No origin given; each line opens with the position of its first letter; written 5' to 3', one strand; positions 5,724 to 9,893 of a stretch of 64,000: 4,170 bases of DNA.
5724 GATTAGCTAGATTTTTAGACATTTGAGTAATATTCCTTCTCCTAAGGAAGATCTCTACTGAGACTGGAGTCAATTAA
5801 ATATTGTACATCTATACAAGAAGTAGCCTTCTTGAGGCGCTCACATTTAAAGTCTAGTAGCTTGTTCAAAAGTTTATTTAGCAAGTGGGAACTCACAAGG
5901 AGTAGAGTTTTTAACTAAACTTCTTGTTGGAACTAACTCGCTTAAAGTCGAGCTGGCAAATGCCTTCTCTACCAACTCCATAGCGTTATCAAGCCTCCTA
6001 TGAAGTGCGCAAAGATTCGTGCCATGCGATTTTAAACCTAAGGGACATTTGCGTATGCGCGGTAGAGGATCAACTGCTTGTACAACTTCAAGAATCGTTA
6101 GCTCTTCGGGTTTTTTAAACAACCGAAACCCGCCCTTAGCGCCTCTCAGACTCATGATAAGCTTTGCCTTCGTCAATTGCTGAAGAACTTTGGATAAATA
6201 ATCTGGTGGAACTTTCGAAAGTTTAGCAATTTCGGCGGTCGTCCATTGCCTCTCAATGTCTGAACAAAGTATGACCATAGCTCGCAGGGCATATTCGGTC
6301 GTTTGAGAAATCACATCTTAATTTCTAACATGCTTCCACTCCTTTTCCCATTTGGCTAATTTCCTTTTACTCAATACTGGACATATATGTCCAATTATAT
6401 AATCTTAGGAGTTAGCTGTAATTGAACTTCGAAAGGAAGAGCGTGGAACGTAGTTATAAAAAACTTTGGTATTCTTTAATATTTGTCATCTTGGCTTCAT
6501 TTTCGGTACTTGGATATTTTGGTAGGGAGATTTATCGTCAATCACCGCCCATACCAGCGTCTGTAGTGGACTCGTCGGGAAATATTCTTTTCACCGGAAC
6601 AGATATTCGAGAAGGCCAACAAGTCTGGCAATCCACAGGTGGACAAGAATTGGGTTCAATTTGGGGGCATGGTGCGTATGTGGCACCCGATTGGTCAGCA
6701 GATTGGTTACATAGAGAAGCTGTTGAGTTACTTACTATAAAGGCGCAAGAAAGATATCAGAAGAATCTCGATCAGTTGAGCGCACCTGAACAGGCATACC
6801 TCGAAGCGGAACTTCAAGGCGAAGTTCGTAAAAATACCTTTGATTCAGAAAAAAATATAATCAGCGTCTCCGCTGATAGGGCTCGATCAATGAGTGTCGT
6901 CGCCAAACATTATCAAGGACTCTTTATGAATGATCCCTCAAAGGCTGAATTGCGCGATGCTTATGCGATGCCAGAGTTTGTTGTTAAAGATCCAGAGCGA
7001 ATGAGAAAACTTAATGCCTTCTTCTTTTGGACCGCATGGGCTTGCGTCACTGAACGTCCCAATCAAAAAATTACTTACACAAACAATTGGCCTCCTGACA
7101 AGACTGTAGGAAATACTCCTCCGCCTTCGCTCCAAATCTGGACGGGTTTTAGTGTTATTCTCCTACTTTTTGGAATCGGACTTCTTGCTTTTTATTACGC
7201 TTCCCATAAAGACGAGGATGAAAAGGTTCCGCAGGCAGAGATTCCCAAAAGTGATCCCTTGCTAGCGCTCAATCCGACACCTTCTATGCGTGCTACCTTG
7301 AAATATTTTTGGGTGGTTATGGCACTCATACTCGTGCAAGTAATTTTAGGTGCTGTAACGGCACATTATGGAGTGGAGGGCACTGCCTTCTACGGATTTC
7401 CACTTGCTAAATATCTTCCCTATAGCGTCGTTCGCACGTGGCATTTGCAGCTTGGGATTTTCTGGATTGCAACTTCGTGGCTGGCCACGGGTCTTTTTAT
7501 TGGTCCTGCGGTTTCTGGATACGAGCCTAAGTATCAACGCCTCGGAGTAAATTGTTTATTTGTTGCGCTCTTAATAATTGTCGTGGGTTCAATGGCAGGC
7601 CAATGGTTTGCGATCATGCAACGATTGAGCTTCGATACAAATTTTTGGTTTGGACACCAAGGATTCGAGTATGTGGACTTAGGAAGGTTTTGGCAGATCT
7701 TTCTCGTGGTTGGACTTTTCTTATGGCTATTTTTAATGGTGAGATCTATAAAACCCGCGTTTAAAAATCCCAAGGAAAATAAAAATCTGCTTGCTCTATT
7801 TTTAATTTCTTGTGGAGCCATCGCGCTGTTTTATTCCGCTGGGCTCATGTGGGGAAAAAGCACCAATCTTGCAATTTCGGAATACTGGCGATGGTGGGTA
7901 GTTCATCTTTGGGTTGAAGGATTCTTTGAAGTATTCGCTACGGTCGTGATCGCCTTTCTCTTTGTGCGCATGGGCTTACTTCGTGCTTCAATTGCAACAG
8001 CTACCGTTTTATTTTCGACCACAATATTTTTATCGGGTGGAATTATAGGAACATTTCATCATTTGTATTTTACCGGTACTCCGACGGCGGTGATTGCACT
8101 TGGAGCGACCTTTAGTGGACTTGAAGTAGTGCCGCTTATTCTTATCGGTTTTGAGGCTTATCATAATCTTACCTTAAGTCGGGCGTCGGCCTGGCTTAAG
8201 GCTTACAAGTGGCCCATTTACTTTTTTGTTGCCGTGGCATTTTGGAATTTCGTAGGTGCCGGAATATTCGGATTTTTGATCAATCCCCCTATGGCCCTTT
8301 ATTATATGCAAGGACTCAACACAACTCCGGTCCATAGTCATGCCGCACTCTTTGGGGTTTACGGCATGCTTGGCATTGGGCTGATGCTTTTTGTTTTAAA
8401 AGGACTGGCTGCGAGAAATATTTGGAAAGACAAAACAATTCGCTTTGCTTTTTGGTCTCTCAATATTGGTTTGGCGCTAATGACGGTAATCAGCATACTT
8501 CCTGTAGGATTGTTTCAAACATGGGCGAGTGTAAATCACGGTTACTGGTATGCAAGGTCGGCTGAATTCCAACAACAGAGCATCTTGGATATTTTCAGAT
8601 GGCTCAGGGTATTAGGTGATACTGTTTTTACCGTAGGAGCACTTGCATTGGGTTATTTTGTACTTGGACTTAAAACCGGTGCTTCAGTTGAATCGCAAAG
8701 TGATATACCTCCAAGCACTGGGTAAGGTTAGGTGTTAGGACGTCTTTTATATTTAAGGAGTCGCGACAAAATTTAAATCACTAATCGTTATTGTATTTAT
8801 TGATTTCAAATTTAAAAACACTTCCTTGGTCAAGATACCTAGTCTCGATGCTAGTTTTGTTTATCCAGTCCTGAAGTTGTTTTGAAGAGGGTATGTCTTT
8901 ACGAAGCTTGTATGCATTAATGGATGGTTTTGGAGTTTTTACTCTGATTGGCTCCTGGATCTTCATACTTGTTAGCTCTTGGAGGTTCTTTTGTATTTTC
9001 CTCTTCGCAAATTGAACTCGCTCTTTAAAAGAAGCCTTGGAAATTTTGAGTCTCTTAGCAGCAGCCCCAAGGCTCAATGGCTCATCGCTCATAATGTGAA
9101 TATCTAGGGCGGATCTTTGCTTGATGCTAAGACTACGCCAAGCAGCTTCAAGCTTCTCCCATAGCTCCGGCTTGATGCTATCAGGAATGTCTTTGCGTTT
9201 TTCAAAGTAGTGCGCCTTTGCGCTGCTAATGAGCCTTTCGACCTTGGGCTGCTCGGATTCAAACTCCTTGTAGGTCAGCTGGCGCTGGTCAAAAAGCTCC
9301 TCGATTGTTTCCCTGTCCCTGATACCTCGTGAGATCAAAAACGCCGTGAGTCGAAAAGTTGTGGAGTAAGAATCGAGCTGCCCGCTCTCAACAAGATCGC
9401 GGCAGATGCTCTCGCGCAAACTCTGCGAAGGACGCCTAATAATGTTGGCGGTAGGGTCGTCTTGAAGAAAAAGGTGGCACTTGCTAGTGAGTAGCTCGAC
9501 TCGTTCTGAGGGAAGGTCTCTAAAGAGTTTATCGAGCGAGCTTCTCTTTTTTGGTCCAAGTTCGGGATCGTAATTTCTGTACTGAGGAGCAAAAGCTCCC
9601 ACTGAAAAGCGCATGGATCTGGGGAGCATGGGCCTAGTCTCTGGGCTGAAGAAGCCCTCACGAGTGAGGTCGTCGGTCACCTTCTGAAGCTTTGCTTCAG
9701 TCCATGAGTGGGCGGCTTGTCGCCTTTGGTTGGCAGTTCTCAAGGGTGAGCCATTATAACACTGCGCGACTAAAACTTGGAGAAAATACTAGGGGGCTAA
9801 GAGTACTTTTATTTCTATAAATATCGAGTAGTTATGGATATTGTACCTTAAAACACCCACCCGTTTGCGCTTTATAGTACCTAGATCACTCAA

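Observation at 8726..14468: Compact serine-recombinase island (IME-like) wedged between norB and tRNA-Ala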

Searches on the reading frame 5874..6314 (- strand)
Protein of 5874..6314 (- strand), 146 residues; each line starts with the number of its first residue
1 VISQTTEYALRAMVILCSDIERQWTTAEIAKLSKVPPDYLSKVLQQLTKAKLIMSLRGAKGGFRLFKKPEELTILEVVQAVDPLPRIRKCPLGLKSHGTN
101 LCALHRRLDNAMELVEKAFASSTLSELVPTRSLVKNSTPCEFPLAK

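Call 90: find_encoding_contigs(protein=window:5874-6278:-, flank=10000, max_places=8)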
Protein window:5874-6278:- (134 aa): no gene with exactly this product is on record in the collection.

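Call 94: search_protein_families(library=pfam, proteins=[window:5874-6314:-], max_evalue=0.001)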
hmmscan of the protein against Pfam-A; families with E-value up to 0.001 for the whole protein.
window:5874-6314:- (146 aa): 1 family
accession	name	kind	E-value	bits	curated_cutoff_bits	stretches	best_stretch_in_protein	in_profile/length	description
PF02082.26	Rrf2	-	5.4e-29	101.4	30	1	2-128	1-130/132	Iron-dependent Transcriptional regulator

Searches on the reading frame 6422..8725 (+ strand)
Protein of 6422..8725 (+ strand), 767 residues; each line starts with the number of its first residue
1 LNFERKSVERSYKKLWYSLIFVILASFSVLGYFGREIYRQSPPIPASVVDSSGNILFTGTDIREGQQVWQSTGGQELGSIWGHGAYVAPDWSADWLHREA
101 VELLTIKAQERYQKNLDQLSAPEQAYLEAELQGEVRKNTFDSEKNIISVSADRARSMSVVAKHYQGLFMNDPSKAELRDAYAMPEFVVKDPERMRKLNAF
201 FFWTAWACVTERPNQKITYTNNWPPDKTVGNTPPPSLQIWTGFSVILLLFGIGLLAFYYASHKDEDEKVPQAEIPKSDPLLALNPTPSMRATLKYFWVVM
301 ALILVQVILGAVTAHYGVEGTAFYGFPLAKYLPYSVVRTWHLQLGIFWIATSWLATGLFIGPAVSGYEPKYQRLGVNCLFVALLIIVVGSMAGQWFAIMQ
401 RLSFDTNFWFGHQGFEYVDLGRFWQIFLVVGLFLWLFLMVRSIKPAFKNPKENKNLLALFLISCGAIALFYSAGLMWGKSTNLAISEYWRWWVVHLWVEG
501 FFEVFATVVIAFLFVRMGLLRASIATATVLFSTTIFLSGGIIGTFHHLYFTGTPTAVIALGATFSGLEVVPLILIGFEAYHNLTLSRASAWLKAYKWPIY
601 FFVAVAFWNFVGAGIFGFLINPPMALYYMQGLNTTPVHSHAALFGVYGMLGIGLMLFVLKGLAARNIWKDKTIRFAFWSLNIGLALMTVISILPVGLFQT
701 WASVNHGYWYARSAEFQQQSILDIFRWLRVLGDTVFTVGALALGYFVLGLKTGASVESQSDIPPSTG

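Call 25: find_encoding_contigs(protein=window:6422-8725:+, flank=10000, max_places=8)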
Protein window:6422-8725:+ (767 aa): no gene with exactly this product is on record in the collection.

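Call 94: search_protein_families(library=pfam, proteins=[window:6422-8725:+], max_evalue=0.001)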
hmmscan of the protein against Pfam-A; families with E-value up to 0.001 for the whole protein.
window:6422-8725:+ (767 aa): 2 families
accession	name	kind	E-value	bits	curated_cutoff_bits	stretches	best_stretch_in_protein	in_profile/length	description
PF22085.1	NorB_cytochrome_c-like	-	5.6e-72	242.3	29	1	45-225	1-181/181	Nitric oxide reductase subunit B, cytochrome c-like domain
PF00115.25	COX1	-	4.7e-58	197.5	34.8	1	291-735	2-436/436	Cytochrome C and Quinol oxidase polypeptide I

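Call 97: find_homologous_proteins(query=window:6422-8722:+, max_evalue=1e-100)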
Query window:6422-8722:+ (767 aa): 8000 proteins with E <= 1e-100 among 8000 candidates; the best 120 are listed.
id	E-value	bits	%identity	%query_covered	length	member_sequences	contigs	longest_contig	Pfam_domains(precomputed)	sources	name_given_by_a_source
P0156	0.0e+0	1713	98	99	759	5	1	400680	PF22085.2,PF00115.26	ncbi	ncbi:MAG: nitric-oxide reductase large subunit [Bdellovibrionota bacterium]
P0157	0.0e+0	1528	85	100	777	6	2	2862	PF22085.2,PF00115.26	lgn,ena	-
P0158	0.0e+0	1506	84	99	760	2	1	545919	PF22085.2,PF00115.26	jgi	-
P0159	0.0e+0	1494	83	99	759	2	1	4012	PF22085.2,PF00115.26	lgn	-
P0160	0.0e+0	1493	84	99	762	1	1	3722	PF22085.2,PF00115.26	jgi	jgi:nitric oxide reductase subunit B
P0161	0.0e+0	1468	82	99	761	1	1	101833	PF22085.2,PF00115.26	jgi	jgi:nitric oxide reductase subunit B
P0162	0.0e+0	1463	80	99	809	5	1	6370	PF22085.2,PF00115.26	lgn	-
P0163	0.0e+0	1290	74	98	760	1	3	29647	PF22085.2,PF00115.26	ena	-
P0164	0.0e+0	1282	72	99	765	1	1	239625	PF22085.2,PF00115.26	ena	-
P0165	0.0e+0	1277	72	99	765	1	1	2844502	PF22085.2,PF00115.26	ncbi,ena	-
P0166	0.0e+0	1272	72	98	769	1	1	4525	PF22085.2,PF00115.26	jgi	jgi:nitric oxide reductase subunit B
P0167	0.0e+0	1272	72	98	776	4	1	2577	PF22085.2,PF00115.26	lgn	-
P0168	0.0e+0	1272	71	99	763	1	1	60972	PF22085.2,PF00115.26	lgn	-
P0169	0.0e+0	1269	71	99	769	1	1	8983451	PF22085.2,PF00115.26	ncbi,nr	ncbi:nitric-oxide reductase large subunit [Rhodocytophaga rosea]|nr:nitric-oxide reductase large sub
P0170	0.0e+0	1269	71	98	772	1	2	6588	PF22085.2,PF00115.26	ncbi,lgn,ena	-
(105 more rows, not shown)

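Call 98: find_encoding_contigs(protein=P0156, flank=10000, max_places=3)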
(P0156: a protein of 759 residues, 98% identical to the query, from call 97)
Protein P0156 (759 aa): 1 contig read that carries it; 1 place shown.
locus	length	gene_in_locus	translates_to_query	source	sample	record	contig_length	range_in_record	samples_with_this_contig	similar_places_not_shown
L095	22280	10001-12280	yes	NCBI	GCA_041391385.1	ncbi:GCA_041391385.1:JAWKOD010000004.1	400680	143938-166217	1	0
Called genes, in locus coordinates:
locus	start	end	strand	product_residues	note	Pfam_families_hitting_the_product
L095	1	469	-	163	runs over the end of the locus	PF17775:YchJ_M-like, PF02810:SEC-C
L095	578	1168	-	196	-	-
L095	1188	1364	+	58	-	-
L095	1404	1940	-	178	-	PF00011:HSP20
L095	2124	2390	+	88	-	-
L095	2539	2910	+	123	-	-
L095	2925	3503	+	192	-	PF00011:HSP20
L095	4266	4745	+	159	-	PF01814:Hemerythrin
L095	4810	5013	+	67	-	-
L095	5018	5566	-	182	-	PF04343:DUF488, PF22751:DUF488-N3a (weak)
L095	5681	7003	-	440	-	PF00654:Voltage_CLC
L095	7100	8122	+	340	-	PF00022:Actin (faint), PF06723:MreB_Mbl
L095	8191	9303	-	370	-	PF05940:NnrS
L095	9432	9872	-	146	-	PF02082:Rrf2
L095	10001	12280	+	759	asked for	PF22085:NorB_cytochrome_c-like, PF00115:COX1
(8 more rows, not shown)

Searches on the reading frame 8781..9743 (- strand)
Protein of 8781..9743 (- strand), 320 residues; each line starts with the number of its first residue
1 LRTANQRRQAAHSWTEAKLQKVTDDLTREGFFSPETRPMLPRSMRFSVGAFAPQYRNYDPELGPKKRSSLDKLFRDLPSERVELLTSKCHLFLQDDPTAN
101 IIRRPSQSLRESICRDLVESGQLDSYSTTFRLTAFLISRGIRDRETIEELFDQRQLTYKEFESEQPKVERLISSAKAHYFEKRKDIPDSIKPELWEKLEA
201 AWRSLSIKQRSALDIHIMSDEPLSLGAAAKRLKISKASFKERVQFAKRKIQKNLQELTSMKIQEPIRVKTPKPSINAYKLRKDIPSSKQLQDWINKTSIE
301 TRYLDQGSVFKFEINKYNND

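Call 4: search_protein_families(library=pfam, proteins=[window:8781-9743:-], max_evalue=0.01)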
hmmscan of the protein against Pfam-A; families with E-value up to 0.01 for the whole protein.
window:8781-9743:- (320 aa): 0 families

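Call 41: find_related_loci(query=window:8781-9743:-, collection=metagenome_contigs, flank=8000)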
Query window:8781-9743:- (320 aa) in metagenome_contigs; peptide patterns used: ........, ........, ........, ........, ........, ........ (x = any residue, [..] = any of these).
333 stretches matched a pattern; 2 encode a relative of the query (tblastn E <= 1e-3); 2 distinct loci.
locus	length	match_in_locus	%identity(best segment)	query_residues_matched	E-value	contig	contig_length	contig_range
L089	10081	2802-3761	78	1-320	1e-164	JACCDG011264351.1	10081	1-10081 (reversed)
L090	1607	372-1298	77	1-311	6e-168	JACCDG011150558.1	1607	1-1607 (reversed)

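Call 49: search_protein_families(library=pfam, alignment_id=A3, max_evalue=0.1)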
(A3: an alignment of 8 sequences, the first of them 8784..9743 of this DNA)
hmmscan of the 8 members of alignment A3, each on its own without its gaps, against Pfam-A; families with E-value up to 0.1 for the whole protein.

A. member 1, window:8784-9743:- (320 aa): 1 family
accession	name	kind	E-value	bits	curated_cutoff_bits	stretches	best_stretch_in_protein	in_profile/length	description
PF07638.17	Sigma70_ECF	-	0.034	14.5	21.1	1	180-255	108-184/185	ECF sigma factor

B. families by the number of members that match (of 8 scanned): 8 families
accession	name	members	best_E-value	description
PF04545.22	Sigma70_r4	4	5.5e-05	Sigma-70, region 4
PF04297.20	UPF0122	3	0.023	Putative helix-turn-helix protein, YlxM / p13 like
PF02001.22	DUF134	2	0.059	Protein of unknown function DUF134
PF07638.17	Sigma70_ECF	1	0.034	ECF sigma factor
PF06163.17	DUF977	1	0.05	Bacterial protein of unknown function (DUF977)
PF13022.12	HTH_Tnp_1_2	1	0.052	Helix-turn-helix of insertion element transposase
PF05823.17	Gp-FAR-1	1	0.069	Nematode fatty acid retinoid binding protein (Gp-FAR-1)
PF04967.18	HTH_10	1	0.074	HTH DNA binding domain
